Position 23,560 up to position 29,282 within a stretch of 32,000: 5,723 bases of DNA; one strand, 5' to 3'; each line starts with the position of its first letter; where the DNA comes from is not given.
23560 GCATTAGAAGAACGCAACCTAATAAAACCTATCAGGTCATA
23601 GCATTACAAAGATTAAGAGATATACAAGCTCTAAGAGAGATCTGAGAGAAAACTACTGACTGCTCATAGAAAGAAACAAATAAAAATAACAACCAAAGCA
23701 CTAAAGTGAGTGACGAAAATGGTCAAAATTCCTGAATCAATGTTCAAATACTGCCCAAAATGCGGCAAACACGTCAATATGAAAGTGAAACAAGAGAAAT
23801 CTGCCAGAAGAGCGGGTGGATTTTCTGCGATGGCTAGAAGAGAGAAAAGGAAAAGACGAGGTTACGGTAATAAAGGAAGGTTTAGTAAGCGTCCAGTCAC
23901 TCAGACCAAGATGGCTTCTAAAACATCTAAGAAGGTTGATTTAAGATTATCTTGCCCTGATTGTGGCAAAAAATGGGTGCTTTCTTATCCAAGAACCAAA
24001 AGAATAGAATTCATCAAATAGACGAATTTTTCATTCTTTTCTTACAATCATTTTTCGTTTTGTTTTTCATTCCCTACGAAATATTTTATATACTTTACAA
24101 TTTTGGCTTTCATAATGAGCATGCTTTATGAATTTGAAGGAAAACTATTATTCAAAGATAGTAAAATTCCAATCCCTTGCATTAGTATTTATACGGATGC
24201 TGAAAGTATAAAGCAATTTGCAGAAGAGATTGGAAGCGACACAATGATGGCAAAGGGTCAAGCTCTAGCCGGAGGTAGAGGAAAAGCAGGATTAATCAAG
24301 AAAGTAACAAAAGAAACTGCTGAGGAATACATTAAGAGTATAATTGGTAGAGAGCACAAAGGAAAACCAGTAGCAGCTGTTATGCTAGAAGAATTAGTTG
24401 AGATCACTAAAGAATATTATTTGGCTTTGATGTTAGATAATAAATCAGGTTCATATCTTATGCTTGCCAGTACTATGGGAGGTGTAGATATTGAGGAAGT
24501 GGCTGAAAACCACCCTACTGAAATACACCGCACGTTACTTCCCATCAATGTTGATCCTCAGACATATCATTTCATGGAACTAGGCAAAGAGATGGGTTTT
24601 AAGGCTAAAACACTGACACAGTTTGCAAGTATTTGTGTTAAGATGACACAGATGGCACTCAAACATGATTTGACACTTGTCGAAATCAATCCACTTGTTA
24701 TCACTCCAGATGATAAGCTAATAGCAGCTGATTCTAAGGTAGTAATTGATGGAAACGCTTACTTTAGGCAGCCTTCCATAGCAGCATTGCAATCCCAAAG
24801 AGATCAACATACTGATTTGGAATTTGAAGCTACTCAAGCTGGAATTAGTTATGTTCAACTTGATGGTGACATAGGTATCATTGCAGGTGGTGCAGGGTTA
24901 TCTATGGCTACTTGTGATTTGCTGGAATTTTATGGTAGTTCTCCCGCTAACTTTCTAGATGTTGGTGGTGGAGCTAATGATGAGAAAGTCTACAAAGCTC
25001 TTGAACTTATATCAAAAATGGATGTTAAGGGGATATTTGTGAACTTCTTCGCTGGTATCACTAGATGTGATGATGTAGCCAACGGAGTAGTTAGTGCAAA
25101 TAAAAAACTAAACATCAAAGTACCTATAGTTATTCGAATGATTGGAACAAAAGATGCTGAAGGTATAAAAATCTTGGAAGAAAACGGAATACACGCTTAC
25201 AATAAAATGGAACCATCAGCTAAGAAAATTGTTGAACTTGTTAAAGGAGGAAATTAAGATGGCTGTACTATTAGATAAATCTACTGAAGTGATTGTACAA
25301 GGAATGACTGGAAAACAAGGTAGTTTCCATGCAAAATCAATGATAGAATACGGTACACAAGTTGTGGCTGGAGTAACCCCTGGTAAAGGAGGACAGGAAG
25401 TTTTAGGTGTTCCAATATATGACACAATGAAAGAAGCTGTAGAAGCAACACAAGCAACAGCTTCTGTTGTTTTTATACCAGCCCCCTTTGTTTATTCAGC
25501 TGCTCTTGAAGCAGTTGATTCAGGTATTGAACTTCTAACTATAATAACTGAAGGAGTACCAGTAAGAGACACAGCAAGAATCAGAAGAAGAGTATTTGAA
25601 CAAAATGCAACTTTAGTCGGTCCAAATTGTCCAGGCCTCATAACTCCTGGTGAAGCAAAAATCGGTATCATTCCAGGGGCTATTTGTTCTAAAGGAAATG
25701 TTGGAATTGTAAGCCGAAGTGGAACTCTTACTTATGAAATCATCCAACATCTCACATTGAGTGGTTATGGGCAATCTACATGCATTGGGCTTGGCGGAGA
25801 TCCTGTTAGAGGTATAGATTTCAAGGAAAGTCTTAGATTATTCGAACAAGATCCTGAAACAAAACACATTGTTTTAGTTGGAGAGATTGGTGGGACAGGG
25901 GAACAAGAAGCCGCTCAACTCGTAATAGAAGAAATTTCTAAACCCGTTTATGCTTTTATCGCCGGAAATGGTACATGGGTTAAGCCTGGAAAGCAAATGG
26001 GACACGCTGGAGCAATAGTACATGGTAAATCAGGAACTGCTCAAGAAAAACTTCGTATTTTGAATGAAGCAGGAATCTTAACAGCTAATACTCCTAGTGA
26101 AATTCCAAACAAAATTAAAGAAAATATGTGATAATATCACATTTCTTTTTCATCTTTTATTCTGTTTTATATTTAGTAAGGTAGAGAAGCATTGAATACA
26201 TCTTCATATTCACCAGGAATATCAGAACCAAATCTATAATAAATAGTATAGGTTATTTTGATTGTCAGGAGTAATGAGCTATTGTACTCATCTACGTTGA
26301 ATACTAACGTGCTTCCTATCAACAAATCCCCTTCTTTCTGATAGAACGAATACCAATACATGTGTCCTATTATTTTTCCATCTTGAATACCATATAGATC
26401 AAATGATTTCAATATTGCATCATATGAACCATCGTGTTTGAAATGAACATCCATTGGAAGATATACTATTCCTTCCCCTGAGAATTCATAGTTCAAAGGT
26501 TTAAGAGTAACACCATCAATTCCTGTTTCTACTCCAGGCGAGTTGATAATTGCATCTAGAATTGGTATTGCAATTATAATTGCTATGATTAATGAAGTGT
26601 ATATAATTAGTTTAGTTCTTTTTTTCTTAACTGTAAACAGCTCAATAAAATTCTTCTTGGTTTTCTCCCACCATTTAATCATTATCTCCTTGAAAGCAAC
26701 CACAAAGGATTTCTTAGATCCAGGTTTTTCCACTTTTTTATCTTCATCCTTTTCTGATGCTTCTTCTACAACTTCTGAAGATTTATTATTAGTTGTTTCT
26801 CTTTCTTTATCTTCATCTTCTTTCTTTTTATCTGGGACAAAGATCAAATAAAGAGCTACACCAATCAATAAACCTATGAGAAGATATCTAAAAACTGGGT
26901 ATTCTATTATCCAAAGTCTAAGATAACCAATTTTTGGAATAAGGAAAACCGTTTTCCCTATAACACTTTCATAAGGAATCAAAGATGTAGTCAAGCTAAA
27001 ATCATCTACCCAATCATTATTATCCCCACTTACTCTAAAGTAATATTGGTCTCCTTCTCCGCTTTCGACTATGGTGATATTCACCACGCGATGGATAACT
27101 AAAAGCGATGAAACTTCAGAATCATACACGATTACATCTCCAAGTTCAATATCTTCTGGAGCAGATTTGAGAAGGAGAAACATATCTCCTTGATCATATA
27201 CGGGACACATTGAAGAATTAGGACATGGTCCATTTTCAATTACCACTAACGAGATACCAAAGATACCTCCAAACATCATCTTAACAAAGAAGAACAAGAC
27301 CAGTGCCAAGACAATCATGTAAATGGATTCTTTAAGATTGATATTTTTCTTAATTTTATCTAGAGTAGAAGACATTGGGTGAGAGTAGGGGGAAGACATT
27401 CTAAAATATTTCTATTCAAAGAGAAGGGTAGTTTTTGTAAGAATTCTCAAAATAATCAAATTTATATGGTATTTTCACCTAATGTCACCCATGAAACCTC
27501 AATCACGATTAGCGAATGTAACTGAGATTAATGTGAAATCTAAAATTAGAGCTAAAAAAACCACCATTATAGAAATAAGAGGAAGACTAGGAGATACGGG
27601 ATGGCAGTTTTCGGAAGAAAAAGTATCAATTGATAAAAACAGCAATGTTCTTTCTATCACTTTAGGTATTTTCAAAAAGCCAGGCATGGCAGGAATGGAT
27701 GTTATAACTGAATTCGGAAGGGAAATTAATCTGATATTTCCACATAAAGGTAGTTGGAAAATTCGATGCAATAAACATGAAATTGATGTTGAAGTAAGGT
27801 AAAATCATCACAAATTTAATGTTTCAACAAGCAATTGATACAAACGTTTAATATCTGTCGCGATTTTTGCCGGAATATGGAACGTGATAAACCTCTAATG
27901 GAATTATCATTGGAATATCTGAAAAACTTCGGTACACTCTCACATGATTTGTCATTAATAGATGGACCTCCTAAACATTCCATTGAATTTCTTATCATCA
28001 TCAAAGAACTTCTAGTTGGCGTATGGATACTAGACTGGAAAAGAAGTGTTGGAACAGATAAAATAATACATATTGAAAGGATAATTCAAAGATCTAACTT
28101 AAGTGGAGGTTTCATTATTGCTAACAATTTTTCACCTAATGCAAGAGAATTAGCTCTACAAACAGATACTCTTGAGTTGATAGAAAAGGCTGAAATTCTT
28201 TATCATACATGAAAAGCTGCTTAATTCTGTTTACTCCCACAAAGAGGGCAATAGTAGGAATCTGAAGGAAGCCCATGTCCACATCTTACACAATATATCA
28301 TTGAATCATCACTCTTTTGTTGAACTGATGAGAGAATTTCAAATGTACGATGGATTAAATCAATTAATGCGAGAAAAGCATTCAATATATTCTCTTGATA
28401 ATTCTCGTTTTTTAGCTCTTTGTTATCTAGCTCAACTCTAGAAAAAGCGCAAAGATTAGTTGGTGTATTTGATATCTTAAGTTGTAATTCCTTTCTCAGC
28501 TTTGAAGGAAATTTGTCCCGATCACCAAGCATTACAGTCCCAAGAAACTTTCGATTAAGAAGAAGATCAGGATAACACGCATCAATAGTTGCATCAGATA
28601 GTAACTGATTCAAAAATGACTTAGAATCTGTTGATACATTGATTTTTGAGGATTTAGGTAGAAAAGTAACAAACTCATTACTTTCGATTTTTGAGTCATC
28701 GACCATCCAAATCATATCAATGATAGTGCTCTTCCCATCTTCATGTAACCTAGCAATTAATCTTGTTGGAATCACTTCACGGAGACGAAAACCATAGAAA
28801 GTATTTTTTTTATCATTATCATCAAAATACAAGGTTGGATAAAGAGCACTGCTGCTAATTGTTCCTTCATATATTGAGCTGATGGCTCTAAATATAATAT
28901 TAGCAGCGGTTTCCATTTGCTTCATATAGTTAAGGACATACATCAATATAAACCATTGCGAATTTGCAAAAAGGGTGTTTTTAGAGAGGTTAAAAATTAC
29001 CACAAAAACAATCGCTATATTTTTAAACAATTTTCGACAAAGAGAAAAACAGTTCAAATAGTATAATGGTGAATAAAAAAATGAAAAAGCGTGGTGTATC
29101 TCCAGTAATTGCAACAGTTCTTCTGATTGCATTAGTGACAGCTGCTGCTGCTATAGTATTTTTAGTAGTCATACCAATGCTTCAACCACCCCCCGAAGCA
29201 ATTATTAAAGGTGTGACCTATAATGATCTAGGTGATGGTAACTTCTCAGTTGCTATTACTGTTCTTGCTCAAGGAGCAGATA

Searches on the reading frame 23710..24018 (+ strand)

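Call 84: search_protein_families(library=pfam, proteins=[window:23710-24018:+], max_evalue=0.001)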
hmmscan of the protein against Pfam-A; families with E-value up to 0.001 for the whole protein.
window:23710-24018:+ (103 aa): 6 families
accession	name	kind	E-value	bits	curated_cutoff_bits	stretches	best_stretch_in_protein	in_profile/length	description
PF00935.25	Ribosomal_L44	-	1.7e-13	51.1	25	1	20-101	1-75/76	Ribosomal protein L44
PF14803.11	Zn_ribbon_Nudix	-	2.7e-05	24.4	25.6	0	13-34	1-22/34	Nudix N-terminal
PF23454.1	Zn_ribbon_Brz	-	0.00011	23.1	27.9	0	15-30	8-23/58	Transcriptional regulator Brz zinc beta ribbon domain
PF07754.17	HVO_2753_ZBP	-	0.0004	20.6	33.2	0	14-25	18-29/46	Small zinc finger protein HVO_2753-like, Zn-binding pocket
PF13248.11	Zn_ribbon_3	-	0.00063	19.6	27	0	13-22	3-12/26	zinc-ribbon domain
PF25206.1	DUF7836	-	0.00064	20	26.7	0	78-90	6-18/59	Domain of unknown function (DUF7836)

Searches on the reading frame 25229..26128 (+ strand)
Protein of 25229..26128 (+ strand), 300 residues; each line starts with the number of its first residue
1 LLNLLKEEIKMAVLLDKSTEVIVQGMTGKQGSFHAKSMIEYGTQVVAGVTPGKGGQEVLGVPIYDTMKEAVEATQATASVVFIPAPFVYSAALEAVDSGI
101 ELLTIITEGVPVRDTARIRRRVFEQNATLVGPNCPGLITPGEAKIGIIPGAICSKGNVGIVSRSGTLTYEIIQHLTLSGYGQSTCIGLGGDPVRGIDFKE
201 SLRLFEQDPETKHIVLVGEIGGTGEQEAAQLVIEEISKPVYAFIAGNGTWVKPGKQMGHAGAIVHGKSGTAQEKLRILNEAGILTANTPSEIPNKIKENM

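Call 84: search_protein_families(library=pfam, proteins=[window:25229-26128:+], max_evalue=0.001)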
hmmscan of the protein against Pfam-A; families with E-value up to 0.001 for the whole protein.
window:25229-26128:+ (300 aa): 4 families
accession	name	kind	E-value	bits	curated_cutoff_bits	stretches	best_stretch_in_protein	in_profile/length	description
PF02629.25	CoA_binding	-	8.5e-30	103.8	22.3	1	16-109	1-97/97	CoA binding domain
PF00549.24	Ligase_CoA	-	2.3e-18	67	24.5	1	161-276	1-120/128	CoA-ligase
PF13607.11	Succ_CoA_lig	-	6.7e-09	36.1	27.4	1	155-264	1-107/138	Succinyl-CoA ligase like flavodoxin domain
PF13380.12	CoA_binding_2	-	2.4e-05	25.2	22.8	1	29-138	14-114/116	CoA binding domain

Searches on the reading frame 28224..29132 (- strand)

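Call 84: search_protein_families(library=pfam, proteins=[window:28224-29132:-], max_evalue=0.001)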
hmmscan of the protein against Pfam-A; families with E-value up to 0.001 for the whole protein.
window:28224-29132:- (303 aa): 1 family
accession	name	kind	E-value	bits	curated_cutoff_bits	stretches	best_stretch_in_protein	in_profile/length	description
PF13240.11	Zn_Ribbon_1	-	9.4e-05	22.5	25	1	280-301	1-22/23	zinc-ribbon domain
